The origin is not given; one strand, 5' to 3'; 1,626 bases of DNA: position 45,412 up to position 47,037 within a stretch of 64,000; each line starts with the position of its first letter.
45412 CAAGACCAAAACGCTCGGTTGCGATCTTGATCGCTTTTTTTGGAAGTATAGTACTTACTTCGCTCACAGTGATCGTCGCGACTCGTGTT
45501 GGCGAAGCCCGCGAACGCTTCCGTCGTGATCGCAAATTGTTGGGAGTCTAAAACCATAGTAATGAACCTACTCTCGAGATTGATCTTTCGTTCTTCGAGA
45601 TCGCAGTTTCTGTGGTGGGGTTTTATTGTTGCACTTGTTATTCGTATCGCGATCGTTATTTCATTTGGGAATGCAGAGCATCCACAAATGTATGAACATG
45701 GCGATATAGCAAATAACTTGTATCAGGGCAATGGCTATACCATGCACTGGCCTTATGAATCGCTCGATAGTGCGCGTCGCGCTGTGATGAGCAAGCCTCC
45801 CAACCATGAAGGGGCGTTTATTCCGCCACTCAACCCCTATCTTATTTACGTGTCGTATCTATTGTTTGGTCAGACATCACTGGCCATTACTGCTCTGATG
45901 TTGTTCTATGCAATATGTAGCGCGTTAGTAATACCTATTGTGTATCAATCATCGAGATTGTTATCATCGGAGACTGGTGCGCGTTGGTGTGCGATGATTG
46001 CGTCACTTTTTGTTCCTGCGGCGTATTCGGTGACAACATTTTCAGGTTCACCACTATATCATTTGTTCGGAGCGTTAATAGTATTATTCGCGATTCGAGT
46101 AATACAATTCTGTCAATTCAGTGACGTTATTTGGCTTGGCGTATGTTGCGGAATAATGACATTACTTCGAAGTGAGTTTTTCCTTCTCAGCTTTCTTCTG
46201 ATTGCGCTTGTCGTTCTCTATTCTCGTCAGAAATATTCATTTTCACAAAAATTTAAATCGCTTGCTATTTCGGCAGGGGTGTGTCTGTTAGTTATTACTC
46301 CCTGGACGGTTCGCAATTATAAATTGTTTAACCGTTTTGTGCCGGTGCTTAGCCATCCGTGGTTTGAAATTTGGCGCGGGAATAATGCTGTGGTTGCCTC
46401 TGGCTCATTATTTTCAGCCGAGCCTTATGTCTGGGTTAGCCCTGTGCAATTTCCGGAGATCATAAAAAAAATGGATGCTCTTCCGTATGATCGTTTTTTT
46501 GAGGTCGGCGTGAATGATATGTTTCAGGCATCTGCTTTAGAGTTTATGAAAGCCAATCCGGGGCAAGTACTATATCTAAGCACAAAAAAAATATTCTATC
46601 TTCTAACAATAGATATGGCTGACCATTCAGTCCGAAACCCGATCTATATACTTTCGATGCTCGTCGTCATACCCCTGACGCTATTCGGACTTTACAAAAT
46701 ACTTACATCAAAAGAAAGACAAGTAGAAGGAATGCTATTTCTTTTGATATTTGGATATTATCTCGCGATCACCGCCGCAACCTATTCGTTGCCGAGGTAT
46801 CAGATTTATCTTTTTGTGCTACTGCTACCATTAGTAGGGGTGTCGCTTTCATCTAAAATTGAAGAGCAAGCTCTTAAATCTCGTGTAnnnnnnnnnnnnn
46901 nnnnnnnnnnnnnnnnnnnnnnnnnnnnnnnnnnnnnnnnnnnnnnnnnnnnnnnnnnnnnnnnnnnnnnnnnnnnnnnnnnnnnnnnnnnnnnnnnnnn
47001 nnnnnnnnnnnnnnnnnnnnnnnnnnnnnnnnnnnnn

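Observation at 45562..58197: Lipid-carrier glycosylation module (two GT-C enzymes, a polyprenyl-P-sugar synthase and a DegT aminotransferase) embedded in a Wzx/Wzy polysaccharide locus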

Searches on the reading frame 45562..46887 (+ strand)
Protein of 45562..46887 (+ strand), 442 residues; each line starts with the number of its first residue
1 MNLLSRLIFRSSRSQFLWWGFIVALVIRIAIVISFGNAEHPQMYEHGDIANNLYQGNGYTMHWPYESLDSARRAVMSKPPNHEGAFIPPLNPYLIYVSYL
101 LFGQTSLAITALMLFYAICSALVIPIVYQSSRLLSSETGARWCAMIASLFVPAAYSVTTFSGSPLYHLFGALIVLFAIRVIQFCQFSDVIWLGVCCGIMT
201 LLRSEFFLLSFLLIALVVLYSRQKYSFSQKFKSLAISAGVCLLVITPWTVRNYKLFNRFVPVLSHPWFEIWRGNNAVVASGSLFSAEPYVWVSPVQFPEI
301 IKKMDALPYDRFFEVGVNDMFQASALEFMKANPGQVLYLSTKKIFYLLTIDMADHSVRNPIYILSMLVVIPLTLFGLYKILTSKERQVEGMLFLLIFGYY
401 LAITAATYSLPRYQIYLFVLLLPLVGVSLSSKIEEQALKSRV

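Call 4: search_protein_families(library=pfam, proteins=[window:45562-46887:+], max_evalue=0.01)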
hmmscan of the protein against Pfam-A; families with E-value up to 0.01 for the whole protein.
window:45562-46887:+ (442 aa): 1 family
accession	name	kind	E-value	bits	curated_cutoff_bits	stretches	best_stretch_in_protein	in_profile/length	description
PF13231.12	PMT_2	-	6.2e-09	36.7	26.1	1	88-248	3-157/160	Dolichyl-phosphate-mannose-protein mannosyltransferase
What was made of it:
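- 45562..46890 (+): GT-C1: minimal (442 aa) PMT_2-type GT-C glycosyltransferase with no large periplasmic domain. It is the core GT-C of the locus. PMT_2 36.7 bits (call 4).
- Checked: GT-C1, 45562-46890: Pfam PMT_2 36.7 bits against a gathering score of 26.1 (call 4).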

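Call 6: search_protein_families(library=ncbifam, proteins=[window:45562-46887:+], max_evalue=0.01)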
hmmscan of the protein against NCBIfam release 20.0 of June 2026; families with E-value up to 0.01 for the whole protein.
window:45562-46887:+ (442 aa): 1 family
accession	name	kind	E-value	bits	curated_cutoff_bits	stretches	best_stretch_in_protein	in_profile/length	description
NF047440.1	LA3751_2_3_fam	subfamily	0.00051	19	200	1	88-260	82-248/460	LA_3751/LA_3752 family putative glycosyltransferase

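Call 9: search_solved_structures(query=window:45562-46887:+, max_evalue=1)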
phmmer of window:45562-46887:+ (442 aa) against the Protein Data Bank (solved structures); distinct sequences matched with E-value up to 1: 0.

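Call 14: find_homologous_proteins(query=window:45562-46887:+, max_evalue=0.00001)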
Query window:45562-46887:+ (442 aa): 80 proteins with E <= 0.00001 among 8000 candidates.
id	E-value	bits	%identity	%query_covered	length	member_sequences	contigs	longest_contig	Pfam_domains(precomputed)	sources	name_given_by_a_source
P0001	2.3e-289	978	100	100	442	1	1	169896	PF13231.13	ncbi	-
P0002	5.0e-245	832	86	98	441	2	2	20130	PF13231.13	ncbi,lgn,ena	-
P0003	5.4e-229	779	85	91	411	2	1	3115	PF13231.13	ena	-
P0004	4.2e-227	773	77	99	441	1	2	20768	PF13231.13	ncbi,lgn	-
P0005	3.8e-145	503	55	92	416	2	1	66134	PF13231.13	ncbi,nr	ncbi:MAG TPA: glycosyltransferase family 39 protein [Candidatus Kapabacteria bacterium]|nr:glycosylt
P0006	5.7e-137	476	51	95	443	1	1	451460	PF13231.13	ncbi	-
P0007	3.8e-127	443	48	95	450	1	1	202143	PF13231.13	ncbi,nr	ncbi:MAG: glycosyltransferase family 39 protein [Bacteroidetes bacterium]|nr:glycosyltransferase fam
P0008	3.2e-126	440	48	96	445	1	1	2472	PF13231.13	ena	-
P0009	1.0e-125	439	49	93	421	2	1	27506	PF13231.13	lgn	-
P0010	1.1e-125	439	48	94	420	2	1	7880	PF13231.13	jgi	jgi:4-amino-4-deoxy-L-arabinose transferase-like glycosyltransferase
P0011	5.1e-125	436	46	98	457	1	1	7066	PF13231.13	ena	-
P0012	1.5e-123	432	49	94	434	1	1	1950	PF13231.13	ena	-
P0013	1.8e-121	425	45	98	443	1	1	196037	-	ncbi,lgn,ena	ncbi:MAG: hypothetical protein WCH46_01640 [bacterium]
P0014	5.7e-121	423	46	89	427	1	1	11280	PF13231.13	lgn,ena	-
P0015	7.2e-121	423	45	98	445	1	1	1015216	-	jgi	jgi:hypothetical protein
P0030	5.3e-108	380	40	96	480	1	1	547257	PF13231.13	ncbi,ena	-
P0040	5.4e-98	347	40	95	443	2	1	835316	PF13231.13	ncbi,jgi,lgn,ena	-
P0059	9.2e-83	297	37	95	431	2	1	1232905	PF13231.13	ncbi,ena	-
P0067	1.8e-78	283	35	94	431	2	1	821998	PF13231.13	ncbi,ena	-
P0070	3.9e-74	269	37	95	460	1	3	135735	PF13231.13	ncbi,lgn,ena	-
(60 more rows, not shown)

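Call 17: find_encoding_contigs(protein=P0007, flank=10000, max_places=2)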
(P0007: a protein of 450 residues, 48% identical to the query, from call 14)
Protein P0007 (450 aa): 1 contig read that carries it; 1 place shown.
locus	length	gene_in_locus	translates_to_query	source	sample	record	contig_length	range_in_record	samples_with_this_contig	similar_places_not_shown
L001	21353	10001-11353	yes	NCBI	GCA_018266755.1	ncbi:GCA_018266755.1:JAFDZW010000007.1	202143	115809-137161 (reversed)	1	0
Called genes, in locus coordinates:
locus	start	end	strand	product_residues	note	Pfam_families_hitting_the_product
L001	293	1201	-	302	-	PF01266:DAO (faint), PF07992:Pyr_redox_2, PF13738:Pyr_redox_3 (faint)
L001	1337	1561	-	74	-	PF27539:Y2318_C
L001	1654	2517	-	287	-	PF02311:AraC_binding, PF12833:HTH_18, PF00165:HTH_AraC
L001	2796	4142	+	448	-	PF03446:NAD_binding_2, PF03721:UDPG_MGDP_dh_N, PF00984:UDPG_MGDP_dh, PF03720:UDPG_MGDP_dh_C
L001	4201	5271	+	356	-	PF02350:Epimerase_2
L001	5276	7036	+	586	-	PF02563:Poly_export, PF10531:SLBB, PF22461:SLBB_2 (weak)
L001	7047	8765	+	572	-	-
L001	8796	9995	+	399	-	PF02706:Wzz (weak)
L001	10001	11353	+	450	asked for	PF13231:PMT_2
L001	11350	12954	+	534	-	PF13231:PMT_2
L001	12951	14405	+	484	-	PF04932:Wzy_C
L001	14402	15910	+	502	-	PF01943:Polysacc_synt, PF03023:MurJ, PF01554:MatE (weak)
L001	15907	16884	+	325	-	PF13641:Glyco_tranf_2_3, PF00535:Glycos_transf_2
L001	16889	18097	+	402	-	PF13439:Glyco_transf_4, PF13579:Glyco_trans_4_4, PF00534:Glycos_transf_1, PF13692:Glyco_trans_1_4, PF13524:Glyco_trans_1_2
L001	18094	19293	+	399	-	PF13506:Glyco_transf_21, PF00535:Glycos_transf_2, PF13641:Glyco_tranf_2_3, PF13704:Glyco_tranf_2_4 (faint), PF13632:Glyco_trans_2_3 (weak)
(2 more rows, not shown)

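Call 18: find_encoding_contigs(protein=P0013, flank=10000, max_places=2)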
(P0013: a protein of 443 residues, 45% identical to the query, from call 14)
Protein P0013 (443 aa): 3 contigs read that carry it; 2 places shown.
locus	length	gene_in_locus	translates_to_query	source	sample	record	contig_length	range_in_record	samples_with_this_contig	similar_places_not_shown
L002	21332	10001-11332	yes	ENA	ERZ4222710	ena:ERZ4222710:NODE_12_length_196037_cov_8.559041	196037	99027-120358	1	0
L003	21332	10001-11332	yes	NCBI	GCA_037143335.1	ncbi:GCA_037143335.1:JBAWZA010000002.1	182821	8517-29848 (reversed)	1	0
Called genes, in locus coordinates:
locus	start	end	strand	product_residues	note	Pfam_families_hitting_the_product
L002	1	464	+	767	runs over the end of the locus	PF13620:CarboxypepD_reg (weak), PF10577:FAM171A1-2-B_N (faint), PF00400:WD40 (faint), PF23381:Beta-prop_IFT122_1st (faint), PF24807:WD40_CDC20-Fz (faint), PF25173:Beta-prop_WDR3_1st (faint), PF25175:Beta-prop_WDR5 (weak), PF25174:Beta-prop_THOC3 (weak)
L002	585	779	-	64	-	PF01165:Ribosomal_S21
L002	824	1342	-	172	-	PF21196:PcrA_UvrD_tudor (faint)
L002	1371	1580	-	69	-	-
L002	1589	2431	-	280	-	PF02540:NAD_synthase, PF03054:tRNA_Me_trans (faint), PF06508:QueC (weak)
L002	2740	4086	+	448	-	PF03446:NAD_binding_2 (weak), PF03721:UDPG_MGDP_dh_N, PF00984:UDPG_MGDP_dh, PF03720:UDPG_MGDP_dh_C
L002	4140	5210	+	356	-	PF02350:Epimerase_2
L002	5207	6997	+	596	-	PF02563:Poly_export, PF10531:SLBB (faint), PF22461:SLBB_2 (weak)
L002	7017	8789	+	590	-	-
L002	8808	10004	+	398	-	PF02706:Wzz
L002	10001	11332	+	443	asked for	-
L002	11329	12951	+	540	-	PF13231:PMT_2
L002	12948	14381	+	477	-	PF04932:Wzy_C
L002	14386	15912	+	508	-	PF01943:Polysacc_synt, PF03023:MurJ, PF13440:Polysacc_synt_3 (weak), PF01554:MatE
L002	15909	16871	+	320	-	PF00535:Glycos_transf_2, PF13641:Glyco_tranf_2_3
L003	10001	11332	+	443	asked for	-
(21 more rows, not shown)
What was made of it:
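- Checked: Wzz probably starts at 44352 and Wzx at about 49967, judging by homologue lengths (calls 17, 18).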

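Call 40: predict_structure(alignment_id=A1)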
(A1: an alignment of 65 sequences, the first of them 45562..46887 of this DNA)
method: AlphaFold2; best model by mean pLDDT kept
length: 442 residues; sequences in the alignment: 65
mean_pLDDT: 93.9   pTM: 0.93
mean pLDDT of the five models: 93.9, 93.6, 93.2, 93.1, 93.0
residues with pLDDT >= 90: 389; 70-90: 31; 50-70: 22; < 50: 0
segments of 3 or more residues with pLDDT < 50: none
pLDDT, mean of each block of 10 residues (from residue 1): 84 95 98 97 95 98 95 95 97 98 98 98 99 96 98 96 97 99 97 99 97 98 95 98 98 98 96 84 55 90 97 97 97 96 94 88 97 98 96 98 94 96 97 59 51
secondary structure, 60 per line:
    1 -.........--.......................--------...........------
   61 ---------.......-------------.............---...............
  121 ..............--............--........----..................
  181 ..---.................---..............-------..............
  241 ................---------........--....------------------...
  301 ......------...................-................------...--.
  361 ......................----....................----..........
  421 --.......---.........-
elements in order: H2-10 H13-35 H44-54 H70-76 H90-102 H106-134 H137-148 H151-158 H163-182 H186-202 H206-219 H227-256 H266-273 H276-279 H298-306 H313-331 H333-348 H360-382 H387-406 H411-420 H423-429 H433-441
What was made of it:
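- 45562..46890 (+): AlphaFold pLDDT 93.9 (call 40).
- On GT-C glycosyltransferases, PMT_2 (ArnT/PMT-like) group: The loop side is inferred from the arginine-rich N-terminus and the model's helix 13-35 (call 40).
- GT-C1 lacks the MIR or periplasmic domains of PMTs (call 40).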

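Call 44: fold_search(model_id=the predicted structure, library=pdb)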
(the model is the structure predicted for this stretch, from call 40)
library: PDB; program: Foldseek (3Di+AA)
matches with E <= 10: 365; with E <= 0.001: 8
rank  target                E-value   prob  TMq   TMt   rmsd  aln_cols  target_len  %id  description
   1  7e9s_A                4.5e-05  1.00  0.51  0.29  15.8       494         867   13  Archaeal oligosaccharyltransferase AglB from Archaeoglobus fulgidus in complex with an inhibitory peptide and a dolich (released 2021-09-08)
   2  5gmy_A                1.2e-04  1.00  0.53  0.30  12.0       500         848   13  Crystal structure of the Archaeoglobus fulgidus oligosaccharyltransferase (O29867_ARCFU) tethered with an acceptor pep (released 2017-02-01)
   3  3wak                  1.7e-04  1.00  0.50  0.28  13.3       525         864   12  Crystal structure of the Archaeoglobus fulgidus oligosaccharyltransferase (O29867_ARCFU) in the apo form (released 2013-10-30)
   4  3waj                  1.9e-04  1.00  0.49  0.30  12.8       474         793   14  Crystal structure of the Archaeoglobus fulgidus oligosaccharyltransferase (O29867_ARCFU) complex with Zn and sulfate (released 2013-10-30)
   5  5f15                  3.0e-04  1.00  0.39  0.33  20.2       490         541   12  Crystal Structure of ArnT from Cupriavidus metallidurans bound to Undecaprenyl phosphate (released 2016-02-17)
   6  5ezm                  3.7e-04  1.00  0.39  0.33  17.0       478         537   14  Crystal Structure of ArnT from Cupriavidus metallidurans in the apo state (released 2016-02-17)
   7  5ogl_A                4.0e-04  1.00  0.45  0.30  14.2       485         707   14  Structure of bacterial oligosaccharyltransferase PglB in complex with an acceptor peptide and an lipid-linked oligosac (released 2017-10-25)
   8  6gxc_A                4.4e-04  1.00  0.44  0.29  14.2       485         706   13  Bacterial oligosaccharyltransferase PglB in complex with an inhibitory peptide and a reactive lipid-linked oligosaccha (released 2018-11-14)
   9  6s7o_A                1.9e-03  1.00  0.49  0.35  13.1       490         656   12  Cryo-EM structure of human oligosaccharyltransferase complex OST-A (released 2019-12-18)
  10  3rce_A                2.0e-03  1.00  0.48  0.32  13.7       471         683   11  Bacterial oligosaccharyltransferase PglB (released 2011-06-15)
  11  6s7t_A                2.1e-03  1.00  0.48  0.32  15.1       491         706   14  Cryo-EM structure of human oligosaccharyltransferase complex OST-B (released 2019-12-18)
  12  9dlh                  2.9e-03  1.00  0.40  0.31  15.8       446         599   12  donor substrate analog-bound AftB (released 2025-06-25)
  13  9dlf_C                3.1e-03  1.00  0.42  0.32  14.4       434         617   13  Arabinosyltransferase AftB in complex with Fab_B3 (released 2025-06-25)
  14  6ftg_5                3.2e-03  1.00  0.45  0.33  14.8       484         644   13  Subtomogram average of OST-containing ribosome-translocon complexes from canine rough microsomal membranes (released 2018-03-21)
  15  8agc_A                3.8e-03  1.00  0.50  0.34  16.1       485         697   13  Structure of yeast oligosaccharylransferase complex with lipid-linked oligosaccharide and non-acceptor peptide bound (released 2022-12-07)
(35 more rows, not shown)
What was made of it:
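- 45562..46890 (+): Foldseek hits are AglB, ArnT, PglB, STT3, AftB, DPY19 and PMT (call 44).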

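Call 60: find_encoding_contigs(protein=P0059, flank=10000, max_places=1)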
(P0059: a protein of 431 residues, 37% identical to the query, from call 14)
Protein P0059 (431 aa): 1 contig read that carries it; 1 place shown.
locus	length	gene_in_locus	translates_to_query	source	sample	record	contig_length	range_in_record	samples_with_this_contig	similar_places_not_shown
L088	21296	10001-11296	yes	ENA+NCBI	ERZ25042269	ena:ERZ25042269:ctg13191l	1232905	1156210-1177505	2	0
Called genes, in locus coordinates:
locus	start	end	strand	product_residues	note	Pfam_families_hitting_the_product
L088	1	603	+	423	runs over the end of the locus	PF00675:Peptidase_M16, PF05193:Peptidase_M16_C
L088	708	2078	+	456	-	PF01225:Mur_ligase, PF08245:Mur_ligase_M, PF02875:Mur_ligase_C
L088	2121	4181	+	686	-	PF13616:Rotamase_3, PF00639:Rotamase, PF13616:Rotamase_3, PF00639:Rotamase, PF13145:Rotamase_2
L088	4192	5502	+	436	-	PF13624:SurA_N_3 (faint), PF09312:SurA_N (weak), PF13145:Rotamase_2, PF13616:Rotamase_3, PF00639:Rotamase, PF13616:Rotamase_3, PF00639:Rotamase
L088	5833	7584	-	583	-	PF19289:PmbA_TldD_3rd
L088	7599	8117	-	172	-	PF19638:DUF6141 (weak)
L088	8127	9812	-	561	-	PF19289:PmbA_TldD_3rd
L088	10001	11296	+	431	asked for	PF13231:PMT_2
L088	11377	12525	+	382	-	PF02706:Wzz, PF13807:GNVR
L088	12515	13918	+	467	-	PF04932:Wzy_C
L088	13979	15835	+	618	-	PF03717:PBP_dimer, PF00905:Transpeptidase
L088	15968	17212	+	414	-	PF00155:Aminotran_1_2, PF00464:SHMT (faint)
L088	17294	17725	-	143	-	PF03625:DUF302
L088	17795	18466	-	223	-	-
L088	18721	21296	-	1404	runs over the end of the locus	PF00082:Peptidase_S8, PF13517:FG-GAP_3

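Call 61: find_encoding_contigs(protein=P0040, flank=10000, max_places=1)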
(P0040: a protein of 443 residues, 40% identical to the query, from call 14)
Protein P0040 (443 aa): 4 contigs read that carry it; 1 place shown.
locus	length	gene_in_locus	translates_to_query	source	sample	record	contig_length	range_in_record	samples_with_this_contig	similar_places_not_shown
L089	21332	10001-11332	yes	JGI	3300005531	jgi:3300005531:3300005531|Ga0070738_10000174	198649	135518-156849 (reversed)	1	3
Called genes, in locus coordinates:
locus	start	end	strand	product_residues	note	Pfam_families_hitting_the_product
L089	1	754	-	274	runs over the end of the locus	PF00231:ATP-synt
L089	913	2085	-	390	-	PF20094:GWxTD_dom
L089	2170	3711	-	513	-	PF02874:ATP-synt_ab_N, PF00006:ATP-synt_ab, PF00306:ATP-synt_ab_C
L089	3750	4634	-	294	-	-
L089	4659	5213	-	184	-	PF00213:OSCP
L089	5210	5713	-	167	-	PF00430:ATP-synt_B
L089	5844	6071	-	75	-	PF00137:ATP-synt_C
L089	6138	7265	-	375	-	PF00119:ATP-synt_A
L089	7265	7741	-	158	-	-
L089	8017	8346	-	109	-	PF09527:ATPase_gene1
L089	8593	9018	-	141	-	-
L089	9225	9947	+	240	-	PF00535:Glycos_transf_2, PF10111:Glyco_tranf_2_2 (weak), PF13641:Glyco_tranf_2_3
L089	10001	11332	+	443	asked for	PF13231:PMT_2 (weak)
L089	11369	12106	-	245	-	PF00230:MIP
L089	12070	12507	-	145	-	PF01451:LMWPc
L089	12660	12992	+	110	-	PF01022:HTH_5, PF01047:MarR (weak), PF12802:MarR_2 (weak), PF12840:HTH_20, PF13412:HTH_24 (weak)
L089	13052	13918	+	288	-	PF13489:Methyltransf_23, PF01135:PCMT, PF01209:Ubie_methyltran, PF06325:PrmA (weak), PF08241:Methyltransf_11, PF08242:Methyltransf_12, PF13649:Methyltransf_25, PF13847:Methyltransf_31, +1 more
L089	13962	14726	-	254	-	PF01925:TauE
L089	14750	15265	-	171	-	PF05163:DinB, PF04978:MST (faint), PF12867:DinB_2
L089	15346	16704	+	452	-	PF20030:bpMoxR, PF07726:AAA_3 (weak), PF07728:AAA_5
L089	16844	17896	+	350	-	PF00149:Metallophos, PF12850:Metallophos_2 (weak)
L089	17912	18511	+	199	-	-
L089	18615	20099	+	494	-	PF05762:VWA_CoxE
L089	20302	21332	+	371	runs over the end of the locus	PF00712:DNA_pol3_beta, PF02767:DNA_pol3_beta_2, PF02768:DNA_pol3_beta_3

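Call 62: find_encoding_contigs(protein=P0015, flank=10000, max_places=1)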
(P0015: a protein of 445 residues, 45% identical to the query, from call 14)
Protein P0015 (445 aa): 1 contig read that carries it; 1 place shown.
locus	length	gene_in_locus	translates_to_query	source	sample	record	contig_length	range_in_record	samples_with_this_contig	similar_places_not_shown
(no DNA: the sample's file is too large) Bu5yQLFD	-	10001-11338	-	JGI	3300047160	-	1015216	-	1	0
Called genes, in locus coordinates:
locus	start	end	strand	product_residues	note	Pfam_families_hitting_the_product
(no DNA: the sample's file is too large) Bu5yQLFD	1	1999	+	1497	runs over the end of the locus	PF13385:Laminin_G_3, PF15780:ASH (faint), PF22066:Cep192_D8 (faint), PF22073:Cep192_D4 (faint), PF24507:Ig_CFAP65_4th (faint), PF07610:DUF1573 (faint), PF22067:Cep192_D3 (faint), PF22544:HYDIN_VesB_CFA65-like_Ig (weak), +2 more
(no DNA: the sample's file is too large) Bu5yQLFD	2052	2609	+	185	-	PF22769:DCD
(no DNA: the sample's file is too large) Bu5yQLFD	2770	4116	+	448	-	PF03446:NAD_binding_2 (weak), PF03721:UDPG_MGDP_dh_N, PF00984:UDPG_MGDP_dh, PF03720:UDPG_MGDP_dh_C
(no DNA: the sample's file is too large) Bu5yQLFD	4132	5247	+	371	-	PF02350:Epimerase_2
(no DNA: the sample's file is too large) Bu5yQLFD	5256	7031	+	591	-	PF02563:Poly_export, PF22461:SLBB_2 (faint), PF10531:SLBB (weak)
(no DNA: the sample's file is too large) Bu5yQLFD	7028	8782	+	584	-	-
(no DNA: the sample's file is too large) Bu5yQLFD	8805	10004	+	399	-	PF02706:Wzz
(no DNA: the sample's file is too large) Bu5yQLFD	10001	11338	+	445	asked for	-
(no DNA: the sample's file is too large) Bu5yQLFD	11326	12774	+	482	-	PF04932:Wzy_C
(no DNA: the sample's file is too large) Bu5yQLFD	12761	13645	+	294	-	PF02475:TRM5-TYW2_MTfase (weak), PF05050:Methyltransf_21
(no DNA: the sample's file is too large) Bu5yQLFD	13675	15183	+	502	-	PF01943:Polysacc_synt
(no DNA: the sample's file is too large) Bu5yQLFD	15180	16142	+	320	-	PF00535:Glycos_transf_2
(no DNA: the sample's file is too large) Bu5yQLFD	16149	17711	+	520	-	-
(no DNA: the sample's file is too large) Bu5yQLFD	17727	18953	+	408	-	PF13439:Glyco_transf_4, PF13579:Glyco_trans_4_4, PF00534:Glycos_transf_1, PF13692:Glyco_trans_1_4, PF13524:Glyco_trans_1_2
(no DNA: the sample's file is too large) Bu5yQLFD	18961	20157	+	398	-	PF13506:Glyco_transf_21 (faint), PF00535:Glycos_transf_2, PF13641:Glyco_tranf_2_3, PF13632:Glyco_trans_2_3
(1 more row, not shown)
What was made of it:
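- The position between Wzz and Wzy_C is strictly conserved (calls 17, 18, 62).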

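Call 64: search_solved_structures(query=L089:9225-9944:+, max_evalue=0.001)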
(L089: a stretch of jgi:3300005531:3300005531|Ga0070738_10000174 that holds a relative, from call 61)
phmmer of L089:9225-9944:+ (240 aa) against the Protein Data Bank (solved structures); distinct sequences matched with E-value up to 0.001: 27.
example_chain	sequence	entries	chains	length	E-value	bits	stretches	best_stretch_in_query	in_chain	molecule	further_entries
5mlz_A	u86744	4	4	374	1.2e-15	61.1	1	4-217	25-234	Dolichol monophosphate mannose synthase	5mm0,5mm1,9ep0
9hwj_A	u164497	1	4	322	1.3e-15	61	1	4-172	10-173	Undecaprenyl-phosphate 4-deoxy-4-formamido-L-arabinose transferase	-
9bhc_C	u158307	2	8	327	1.5e-14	57.5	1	4-118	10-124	Undecaprenyl-phosphate 4-deoxy-4-formamido-L-arabinose transferase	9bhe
8vxh_A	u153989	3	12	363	1.9e-14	57.2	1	4-118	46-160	Undecaprenyl-phosphate 4-deoxy-4-formamido-L-arabinose transferase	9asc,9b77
5eke_A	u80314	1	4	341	3.3e-11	46.6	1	4-124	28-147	Uncharacterized glycosyltransferase sll0501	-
5ekp_C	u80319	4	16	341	3.4e-11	46.6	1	4-124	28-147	Uncharacterized glycosyltransferase sll0501 | Glycosyltransferase sll0501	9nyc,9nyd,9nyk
9nye_A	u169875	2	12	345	3.5e-11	46.5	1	4-124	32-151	Glycosyltransferase sll0501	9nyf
5hea_A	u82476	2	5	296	2.5e-09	40.4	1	3-118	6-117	Putative glycosyltransferase (GalT1)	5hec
3bcv_A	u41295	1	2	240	2.7e-09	40.3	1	2-119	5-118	Putative glycosyltransferase protein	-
6yv7_B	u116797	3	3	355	2.5e-08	37.2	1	2-98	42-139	Glycosyl transferase, family 2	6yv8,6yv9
6yv7_A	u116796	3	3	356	2.5e-08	37.2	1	2-98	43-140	Glycosyl transferase, family 2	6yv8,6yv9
6p61_A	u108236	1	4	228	3.7e-08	36.6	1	2-111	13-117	Glycosyltransferase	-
8vh7_A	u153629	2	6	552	1.1e-06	31.8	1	2-118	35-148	Heparosan synthase B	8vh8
8viw_A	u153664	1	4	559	1.1e-06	31.8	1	2-118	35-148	Heparosan synthase B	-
2z87_A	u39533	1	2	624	2.3e-06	30.7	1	1-101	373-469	Chondroitin synthase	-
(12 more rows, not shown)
